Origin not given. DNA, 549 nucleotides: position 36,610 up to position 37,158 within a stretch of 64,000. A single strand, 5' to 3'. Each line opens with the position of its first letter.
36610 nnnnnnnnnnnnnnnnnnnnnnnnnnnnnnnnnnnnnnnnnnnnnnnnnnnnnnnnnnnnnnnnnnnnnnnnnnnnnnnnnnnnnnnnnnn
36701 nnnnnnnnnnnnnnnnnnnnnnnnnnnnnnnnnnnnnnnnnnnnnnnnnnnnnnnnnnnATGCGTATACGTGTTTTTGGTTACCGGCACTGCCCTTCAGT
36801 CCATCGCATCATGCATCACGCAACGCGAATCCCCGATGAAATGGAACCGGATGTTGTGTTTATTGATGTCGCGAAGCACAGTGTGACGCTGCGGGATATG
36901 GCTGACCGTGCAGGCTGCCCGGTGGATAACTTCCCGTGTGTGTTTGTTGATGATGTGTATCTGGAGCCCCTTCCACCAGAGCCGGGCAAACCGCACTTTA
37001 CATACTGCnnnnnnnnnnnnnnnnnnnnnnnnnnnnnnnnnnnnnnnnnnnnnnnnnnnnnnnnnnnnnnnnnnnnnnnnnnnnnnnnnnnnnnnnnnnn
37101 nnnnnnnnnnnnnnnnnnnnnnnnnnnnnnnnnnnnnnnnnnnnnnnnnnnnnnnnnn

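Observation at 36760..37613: Glutaredoxin-fold protein with CPSV motif convergent with a DoxX membrane protein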

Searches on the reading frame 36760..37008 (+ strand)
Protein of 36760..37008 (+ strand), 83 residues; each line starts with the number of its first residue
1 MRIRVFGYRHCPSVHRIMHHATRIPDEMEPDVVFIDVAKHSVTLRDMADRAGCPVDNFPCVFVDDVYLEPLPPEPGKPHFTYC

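Call 3: search_protein_families(library=pfam, proteins=[window:36760-37008:+], max_evalue=1)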
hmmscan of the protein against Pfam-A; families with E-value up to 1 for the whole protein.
window:36760-37008:+ (83 aa): 1 family
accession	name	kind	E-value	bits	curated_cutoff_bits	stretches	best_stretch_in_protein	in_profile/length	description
PF00462.30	Glutaredoxin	-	0.0062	17.1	22.9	1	8-67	9-59/60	Glutaredoxin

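Call 4: search_protein_families(library=ncbifam, proteins=[window:36760-37008:+], max_evalue=1)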
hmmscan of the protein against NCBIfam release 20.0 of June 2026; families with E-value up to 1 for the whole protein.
window:36760-37008:+ (83 aa): 2 families
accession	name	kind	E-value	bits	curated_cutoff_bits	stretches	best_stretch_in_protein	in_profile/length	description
NF008401.0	PRK11200.1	equivalog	7.1e-08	32.5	84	1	1-66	1-67/87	GrxA family glutaredoxin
TIGR02183.1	GRXA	equivalog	3.6e-06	27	106.5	1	4-65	3-65/86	GrxA family glutaredoxin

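Call 10: find_homologous_proteins(query=window:36760-37008:+, max_evalue=0.001)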
Query window:36760-37008:+ (83 aa): 14 proteins with E <= 0.001 among 14 candidates.
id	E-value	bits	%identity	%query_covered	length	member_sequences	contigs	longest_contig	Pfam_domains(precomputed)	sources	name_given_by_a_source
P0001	2.7e-42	161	100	86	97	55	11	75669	-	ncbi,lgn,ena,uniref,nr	ncbi:hypothetical protein [Escherichia coli]|uniref:hypothetical protein n=1 Tax=Escherichia coli Ta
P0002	3.6e-42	160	100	86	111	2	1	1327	-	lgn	-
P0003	1.4e-41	158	100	84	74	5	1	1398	-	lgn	-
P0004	1.3e-39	152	99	83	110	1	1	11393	-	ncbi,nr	ncbi:hypothetical protein JRC16_21040, partial [Escherichia coli]|nr:hypothetical protein [Escherich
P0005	7.8e-35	137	69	100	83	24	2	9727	-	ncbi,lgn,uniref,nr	ncbi:hypothetical protein [Escherichia coli]|uniref:hypothetical protein n=1 Tax=Escherichia coli Ta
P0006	1.1e-33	133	69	100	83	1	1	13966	-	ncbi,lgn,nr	ncbi:hypothetical protein RFR58_004729 [Escherichia coli]|nr:hypothetical protein [Escherichia coli]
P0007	2.1e-33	132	69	100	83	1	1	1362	-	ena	-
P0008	2.5e-33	132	100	71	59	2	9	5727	-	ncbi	ncbi:hypothetical protein ODZ69_27235, partial [Escherichia coli]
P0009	1.8e-32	129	66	100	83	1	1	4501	-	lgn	-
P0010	7.2e-30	121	100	65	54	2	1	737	-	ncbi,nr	ncbi:hypothetical protein RNH32_005499, partial [Escherichia coli]|nr:hypothetical protein [Escheric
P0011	8.7e-30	121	65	98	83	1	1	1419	-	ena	-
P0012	1.6e-21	94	100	54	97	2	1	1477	-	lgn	-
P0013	6.6e-20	89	95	53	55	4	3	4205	-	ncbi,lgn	-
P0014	1.3e-17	82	91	53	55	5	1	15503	-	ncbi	-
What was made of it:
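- Family size: 14 clusters among 5.8 billion proteins (call 10).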

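Call 12: find_encoding_contigs(protein=P0006, flank=8000, max_places=4)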
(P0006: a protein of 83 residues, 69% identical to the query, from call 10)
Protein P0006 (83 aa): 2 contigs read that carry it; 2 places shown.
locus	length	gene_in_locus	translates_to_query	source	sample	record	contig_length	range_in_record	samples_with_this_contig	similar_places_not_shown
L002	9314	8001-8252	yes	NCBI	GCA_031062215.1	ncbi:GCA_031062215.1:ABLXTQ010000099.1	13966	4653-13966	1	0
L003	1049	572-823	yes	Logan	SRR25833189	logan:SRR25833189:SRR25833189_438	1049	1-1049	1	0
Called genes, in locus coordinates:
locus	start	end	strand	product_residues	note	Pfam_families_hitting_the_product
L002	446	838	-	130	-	PF01527:HTH_Tnp_1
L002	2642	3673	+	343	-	PF13384:HTH_23, PF13551:HTH_29 (weak), PF13565:HTH_32 (weak), PF13358:DDE_3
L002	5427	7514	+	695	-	PF07715:Plug, PF00593:TonB_dep_Rec_b-barrel, PF25183:OMP_b-brl_4 (faint), PF14905:OMP_b-brl_3 (weak)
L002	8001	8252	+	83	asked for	-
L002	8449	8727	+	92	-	PF07511:DUF1525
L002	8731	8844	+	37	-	PF07511:DUF1525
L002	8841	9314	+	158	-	PF06834:TraU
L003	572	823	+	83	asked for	-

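Call 13: find_encoding_contigs(protein=P0005, flank=8000, max_places=4)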
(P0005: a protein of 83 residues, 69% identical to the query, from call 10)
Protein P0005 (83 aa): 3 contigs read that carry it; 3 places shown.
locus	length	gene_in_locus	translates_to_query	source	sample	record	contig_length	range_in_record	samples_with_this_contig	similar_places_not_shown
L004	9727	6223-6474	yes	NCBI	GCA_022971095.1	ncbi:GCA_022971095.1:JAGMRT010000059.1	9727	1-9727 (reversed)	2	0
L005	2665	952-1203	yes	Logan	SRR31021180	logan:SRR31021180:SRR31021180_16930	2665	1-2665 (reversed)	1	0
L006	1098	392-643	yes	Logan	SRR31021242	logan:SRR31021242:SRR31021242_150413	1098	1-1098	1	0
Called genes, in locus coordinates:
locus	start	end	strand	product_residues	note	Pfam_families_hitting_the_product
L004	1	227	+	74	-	?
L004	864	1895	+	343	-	PF13384:HTH_23, PF13551:HTH_29 (weak), PF13565:HTH_32 (weak), PF13358:DDE_3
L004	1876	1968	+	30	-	-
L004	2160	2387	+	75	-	-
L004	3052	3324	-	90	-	-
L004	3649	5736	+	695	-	PF07715:Plug, PF00593:TonB_dep_Rec_b-barrel, PF25183:OMP_b-brl_4 (faint), PF14905:OMP_b-brl_3 (weak)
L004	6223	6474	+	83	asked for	-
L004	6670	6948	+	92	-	PF07511:DUF1525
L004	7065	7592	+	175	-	PF06834:TraU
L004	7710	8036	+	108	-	PF06834:TraU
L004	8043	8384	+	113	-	-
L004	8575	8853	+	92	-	-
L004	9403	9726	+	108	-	?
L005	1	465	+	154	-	?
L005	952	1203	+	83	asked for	-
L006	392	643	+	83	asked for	-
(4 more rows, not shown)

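Call 22: search_solved_structures(query=A2, max_evalue=10, show_alignments=3)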
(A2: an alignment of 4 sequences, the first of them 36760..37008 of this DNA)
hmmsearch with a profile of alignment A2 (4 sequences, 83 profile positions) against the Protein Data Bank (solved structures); distinct sequences matched with E-value up to 10: 3.
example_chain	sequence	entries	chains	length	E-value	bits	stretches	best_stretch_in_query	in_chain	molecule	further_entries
1ego_A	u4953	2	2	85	1.7e-06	31.4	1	1-66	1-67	GLUTAREDOXIN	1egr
1grx_A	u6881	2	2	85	2.5e-06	30.9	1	1-66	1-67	GLUTAREDOXIN | PROTEIN (GLUTAREDOXIN 1)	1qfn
4ltu_A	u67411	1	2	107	0.071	16.6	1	26-76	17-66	Ferredoxin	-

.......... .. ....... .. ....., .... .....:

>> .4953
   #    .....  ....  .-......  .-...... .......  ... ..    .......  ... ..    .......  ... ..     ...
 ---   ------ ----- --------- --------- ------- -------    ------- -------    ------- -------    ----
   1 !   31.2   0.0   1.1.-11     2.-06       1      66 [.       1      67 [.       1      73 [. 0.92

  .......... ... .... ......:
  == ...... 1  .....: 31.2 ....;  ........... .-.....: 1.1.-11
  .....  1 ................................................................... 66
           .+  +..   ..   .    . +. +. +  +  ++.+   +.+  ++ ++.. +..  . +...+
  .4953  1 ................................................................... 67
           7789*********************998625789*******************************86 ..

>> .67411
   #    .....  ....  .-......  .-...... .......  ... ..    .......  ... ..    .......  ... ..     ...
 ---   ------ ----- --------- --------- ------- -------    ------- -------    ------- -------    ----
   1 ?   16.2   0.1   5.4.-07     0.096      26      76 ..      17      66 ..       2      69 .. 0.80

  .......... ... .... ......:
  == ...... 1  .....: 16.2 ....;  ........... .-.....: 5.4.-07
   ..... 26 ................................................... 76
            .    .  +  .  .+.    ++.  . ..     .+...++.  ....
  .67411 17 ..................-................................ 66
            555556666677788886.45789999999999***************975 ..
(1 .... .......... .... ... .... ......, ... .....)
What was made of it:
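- Checked: The scores are E 1.7e-6 against 1EGO (call 22) and E 7e-8 against NCBIfam GrxA (call 4).
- Homology to Grx1: NCBIfam GrxA E 7e-8 (call 4) and PDB 1EGO/1GRX E 1.7e-6 with CPSV on CPYC (call 22). A weak match to a [2Fe-2S] ferredoxin covers residues 26-76 (4LTU, E 0.07, call 22).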

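Call 27: search_dna_similar(query=window:36760-37008:+, collection=plasmids, mode=protein, max_evalue=0.001, max_rows=20)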
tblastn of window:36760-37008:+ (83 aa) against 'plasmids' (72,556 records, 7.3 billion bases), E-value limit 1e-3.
No match.

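Call 30: search_protein_representatives(alignment_id=A2)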
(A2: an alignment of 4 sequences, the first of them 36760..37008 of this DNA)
Query: 4 sequences, 83 profile positions. Proteins with E-value up to 0.001 (for the whole library): 8; up to 1e-10: 4; up to 1e-30: 1. The best 8 are listed.
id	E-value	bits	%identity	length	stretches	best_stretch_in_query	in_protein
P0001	9.6e-40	150.9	-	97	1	1-73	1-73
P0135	2.2e-29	117.6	-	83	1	1-83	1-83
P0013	1.9e-18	82.6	-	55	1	1-44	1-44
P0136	5.2e-18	81.2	-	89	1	18-62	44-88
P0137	2.6e-07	46.9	-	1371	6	41-74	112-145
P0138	1.5e-06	44.5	-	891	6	38-68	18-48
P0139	1.5e-04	38.1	-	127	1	2-69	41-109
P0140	9.3e-04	35.5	-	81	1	1-68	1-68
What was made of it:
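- Three clades among 1.84 billion representatives (call 30).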

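Call 32: find_encoding_contigs(protein=P0135, flank=10000, max_places=6)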
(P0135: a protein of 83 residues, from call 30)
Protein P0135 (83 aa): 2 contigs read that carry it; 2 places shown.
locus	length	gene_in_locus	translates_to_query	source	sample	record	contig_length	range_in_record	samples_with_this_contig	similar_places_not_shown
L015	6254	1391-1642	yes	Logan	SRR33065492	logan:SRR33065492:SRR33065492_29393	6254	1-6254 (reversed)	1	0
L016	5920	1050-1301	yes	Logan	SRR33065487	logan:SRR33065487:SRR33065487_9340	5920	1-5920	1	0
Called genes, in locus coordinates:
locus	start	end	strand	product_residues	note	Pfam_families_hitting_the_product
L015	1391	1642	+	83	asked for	-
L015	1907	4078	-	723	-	PF00141:peroxidase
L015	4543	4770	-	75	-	-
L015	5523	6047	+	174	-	PF00080:Sod_Cu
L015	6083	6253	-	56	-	?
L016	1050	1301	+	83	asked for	-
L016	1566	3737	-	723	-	PF00141:peroxidase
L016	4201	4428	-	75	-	-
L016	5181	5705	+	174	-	PF00080:Sod_Cu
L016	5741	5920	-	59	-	?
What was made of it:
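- The P0135 clade is convergent with katG and near sodC (call 32).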

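Call 42: predict_structure(alignment_id=A3)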
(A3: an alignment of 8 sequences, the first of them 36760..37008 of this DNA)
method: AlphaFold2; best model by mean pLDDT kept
length: 83 residues; sequences in the alignment: 8
mean_pLDDT: 85.7   pTM: 0.74
mean pLDDT of the five models: 85.7, 82.9, 80.7, 78.7, 74.4
residues with pLDDT >= 90: 45; 70-90: 26; 50-70: 12; < 50: 0
segments of 3 or more residues with pLDDT < 50: none
pLDDT, mean of each block of 10 residues (from residue 1): 93 88 76 95 96 91 89 66 60
secondary structure, 60 per line:
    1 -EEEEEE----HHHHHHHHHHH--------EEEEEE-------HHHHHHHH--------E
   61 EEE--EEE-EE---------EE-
elements in order: E2-7 H12-22 E31-36 H44-51 E60-63 E66-68

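Call 44: fold_search(model_id=the predicted structure, library=pdb)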
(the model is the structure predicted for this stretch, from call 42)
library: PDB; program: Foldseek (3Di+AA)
matches with E <= 10: 730; with E <= 0.001: 1
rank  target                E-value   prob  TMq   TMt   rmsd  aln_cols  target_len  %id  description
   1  1grx_MODEL_1_A        6.6e-05  1.00  0.64  0.62   2.4        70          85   24  STRUCTURE OF E. COLI GLUTAREDOXIN (released 1994-01-31)
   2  1ego_MODEL_1_A        1.5e-03  1.00  0.65  0.63   2.2        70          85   26  NMR STRUCTURE OF OXIDIZED ESCHERICHIA COLI GLUTAREDOXIN: COMPARISON WITH REDUCED E. COLI GLUTAREDOXIN AND FUNC (released 1993-10-31)
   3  3msz_A                4.9e-03  1.00  0.52  0.50   3.4        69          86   19  Crystal Structure of Glutaredoxin 1 from Francisella tularensis Complexed with Cacodylate (released 2010-05-19)
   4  3msz_B                9.1e-03  0.97  0.44  0.43   4.0        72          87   17  Crystal Structure of Glutaredoxin 1 from Francisella tularensis Complexed with Cacodylate (released 2010-05-19)
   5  3lgc                  1.8e-02  0.97  0.48  0.46   3.8        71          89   20  Crystal Structure of Glutaredoxin 1 from Francisella tularensis (released 2010-02-16)
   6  1h75                  2.5e-02  0.99  0.51  0.55   3.8        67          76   22  Structural basis for the thioredoxin-like activity profile of the glutaredoxin-like protein NrdH-redoxin from Escherichi (released 2001-08-09)
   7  1t1v_A                2.7e-02  0.96  0.46  0.43   3.8        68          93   24  Crystal Structure of the Glutaredoxin-like Protein SH3BGRL3 at 1.6 A resolution (released 2004-06-29)
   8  7ncv                  3.5e-02  0.99  0.55  0.45   3.7        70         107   13  Crystal structure of reduced glutaredoxin 2 from Chlamydomonas reinhardtii (released 2021-05-26)
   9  9bxs_E                4.6e-02  0.93  0.48  0.47   3.6        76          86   20  Consensus full-complex model for pre-reduction condition of Bacillus subtilis ribonucleotide reductase complex (released 2025-03-19)
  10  3wgd_G                6.4e-02  0.90  0.44  0.35   3.8        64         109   19  Crystal structure of ERp46 Trx1 (released 2014-06-25)
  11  7pwe_B                7.3e-02  0.97  0.53  0.26   3.7        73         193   18  Crystal structure of the glutaredoxin/ferredoxin disulfide reductase fusion protein from Desulfotalea psychrophila Lsv (released 2022-10-05)
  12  6mos                  7.9e-02  0.93  0.51  0.48   3.7        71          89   17  Structure of thioredoxin 1 from the thermophilic eubacterium Thermosipho africanus TCF52B (released 2019-08-14)
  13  9d2f_F                9.0e-02  0.84  0.51  0.12   8.7        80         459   15  3D structure and atomic model of RS3 of mouse respiratory cilia (released 2025-08-13)
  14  7q3j_A                9.0e-02  0.77  0.44  0.42   4.6        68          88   10  Computationally designed thioredoxin subjected to stability optimizing mutations. (released 2022-11-16)
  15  3grx_MODEL_1_A        9.6e-02  0.97  0.53  0.53   3.6        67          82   16  NMR STRUCTURE OF ESCHERICHIA COLI GLUTAREDOXIN 3-GLUTATHIONE MIXED DISULFIDE COMPLEX, 20 STRUCTURES (released 1999-03-30)
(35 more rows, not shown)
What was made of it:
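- Fold: AF2 pLDDT 85.7, order b-a-b-a-b-b, Foldseek top hits 1GRX/1EGO at TM 0.64 (calls 42, 44).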

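Call 48: find_related_loci(query=A4, collection=genome_contigs, flank=8000)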
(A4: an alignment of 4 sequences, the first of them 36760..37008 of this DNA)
Query A4 (83 aa) in genome_contigs; peptide patterns used: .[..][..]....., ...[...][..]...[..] (x = any residue, [..] = any of these).
28 stretches matched a pattern, but none encodes a relative of the query by tblastn (E <= 1e-3).
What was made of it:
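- Tried and rejected: A scan of 100,044 species genomes with family peptide patterns found no relative (call 48).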

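Call 49: search_dna_similar(query=window:36760-37008:+, collection=phages, mode=protein, max_evalue=0.01, max_rows=10)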
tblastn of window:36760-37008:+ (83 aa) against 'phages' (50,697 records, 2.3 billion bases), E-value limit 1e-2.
No match.
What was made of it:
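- None in 100,044 species genomes (call 48), in plasmids (call 27) or in phages (call 49).
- Tried and rejected: tblastn of the 83-aa protein against plasmids (call 27) and phages (call 49) gave no match.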

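Call 59: search_protein_families(library=pfam, proteins=[P0135, P0005, L015:4543-4770:-], max_evalue=0.01)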
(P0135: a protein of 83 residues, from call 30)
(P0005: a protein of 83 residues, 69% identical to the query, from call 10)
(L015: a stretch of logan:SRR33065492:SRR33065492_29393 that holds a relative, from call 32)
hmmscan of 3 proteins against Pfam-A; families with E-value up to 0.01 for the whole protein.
P0135 (83 aa): 0 families

P0005 (83 aa): 0 families

L015:4543-4770:- (75 aa): 0 families

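Call 63: predict_structure(alignment_id=A4)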
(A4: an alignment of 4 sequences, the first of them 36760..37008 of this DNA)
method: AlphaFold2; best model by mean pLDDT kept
length: 83 residues; sequences in the alignment: 4
mean_pLDDT: 67.1   pTM: 0.56
mean pLDDT of the five models: 67.1, 64.4, 64.3, 63.3, 62.4
residues with pLDDT >= 90: 0; 70-90: 50; 50-70: 15; < 50: 18
segments of 3 or more residues with pLDDT < 50: 66-83
pLDDT, mean of each block of 10 residues (from residue 1): 77 78 70 81 78 71 53 41 27
secondary structure, 60 per line:
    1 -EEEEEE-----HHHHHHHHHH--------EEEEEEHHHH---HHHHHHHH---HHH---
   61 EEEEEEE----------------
elements in order: E2-7 H13-22 E31-36 H37-40 H44-51 E61-67
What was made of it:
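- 36964..37008 (+): Codons 69-83, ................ A Pro-rich tail ending in Cys that replaces the GG motif and last helix of glutaredoxins. It is the most constrained segment of the protein. Predicted with low confidence or as disordered (calls 42, 63).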
